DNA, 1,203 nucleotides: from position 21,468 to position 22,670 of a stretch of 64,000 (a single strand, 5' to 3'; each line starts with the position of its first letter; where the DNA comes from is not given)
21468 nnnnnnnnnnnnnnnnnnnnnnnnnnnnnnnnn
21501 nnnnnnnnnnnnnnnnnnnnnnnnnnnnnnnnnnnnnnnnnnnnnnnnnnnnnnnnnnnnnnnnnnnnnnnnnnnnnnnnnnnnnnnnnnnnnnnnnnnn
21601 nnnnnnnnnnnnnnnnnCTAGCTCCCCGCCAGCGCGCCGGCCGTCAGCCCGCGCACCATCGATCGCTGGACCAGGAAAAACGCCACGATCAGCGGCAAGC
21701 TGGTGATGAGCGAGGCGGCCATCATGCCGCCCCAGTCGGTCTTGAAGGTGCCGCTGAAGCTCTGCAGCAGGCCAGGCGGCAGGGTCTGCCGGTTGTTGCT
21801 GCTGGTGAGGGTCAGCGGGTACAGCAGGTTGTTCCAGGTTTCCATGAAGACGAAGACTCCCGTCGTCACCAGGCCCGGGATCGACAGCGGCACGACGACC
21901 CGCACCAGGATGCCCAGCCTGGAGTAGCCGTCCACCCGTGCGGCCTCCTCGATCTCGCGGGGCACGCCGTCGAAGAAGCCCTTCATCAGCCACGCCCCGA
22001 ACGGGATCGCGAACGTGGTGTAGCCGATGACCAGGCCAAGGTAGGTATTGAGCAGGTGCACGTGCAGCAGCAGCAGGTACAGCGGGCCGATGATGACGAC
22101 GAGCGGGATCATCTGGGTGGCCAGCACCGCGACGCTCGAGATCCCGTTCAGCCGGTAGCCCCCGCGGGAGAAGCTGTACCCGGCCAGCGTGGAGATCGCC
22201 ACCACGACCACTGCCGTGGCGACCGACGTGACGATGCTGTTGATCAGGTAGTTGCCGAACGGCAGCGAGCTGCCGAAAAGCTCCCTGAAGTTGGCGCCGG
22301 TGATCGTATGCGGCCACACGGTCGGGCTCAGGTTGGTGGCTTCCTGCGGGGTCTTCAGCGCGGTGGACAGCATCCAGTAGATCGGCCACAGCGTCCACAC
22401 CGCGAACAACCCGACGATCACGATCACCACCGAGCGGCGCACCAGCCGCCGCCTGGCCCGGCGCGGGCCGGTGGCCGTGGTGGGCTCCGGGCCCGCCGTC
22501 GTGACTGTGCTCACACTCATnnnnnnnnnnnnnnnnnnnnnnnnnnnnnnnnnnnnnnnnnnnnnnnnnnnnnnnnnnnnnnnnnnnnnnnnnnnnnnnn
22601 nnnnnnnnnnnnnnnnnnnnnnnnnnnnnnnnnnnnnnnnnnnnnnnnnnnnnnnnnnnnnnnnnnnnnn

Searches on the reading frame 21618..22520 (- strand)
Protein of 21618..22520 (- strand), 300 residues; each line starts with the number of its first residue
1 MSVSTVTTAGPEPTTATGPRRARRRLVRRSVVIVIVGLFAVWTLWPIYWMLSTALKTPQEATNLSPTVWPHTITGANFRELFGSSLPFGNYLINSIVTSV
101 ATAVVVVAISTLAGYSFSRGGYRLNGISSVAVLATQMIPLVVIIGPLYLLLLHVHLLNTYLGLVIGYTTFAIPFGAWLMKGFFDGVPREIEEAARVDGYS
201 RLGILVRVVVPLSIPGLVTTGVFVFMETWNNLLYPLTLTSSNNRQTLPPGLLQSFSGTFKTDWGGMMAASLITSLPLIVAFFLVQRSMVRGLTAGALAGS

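Call 19: search_protein_families(library=pfam, proteins=[window:21618-22520:-], max_evalue=0.001)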
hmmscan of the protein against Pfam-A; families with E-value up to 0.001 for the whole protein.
window:21618-22520:- (300 aa): 1 family
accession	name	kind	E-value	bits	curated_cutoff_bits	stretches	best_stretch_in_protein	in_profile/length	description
PF00528.27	BPD_transp_1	-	1.1e-18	68.1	26.4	1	112-291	7-181/184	Binding-protein-dependent transport system inner membrane component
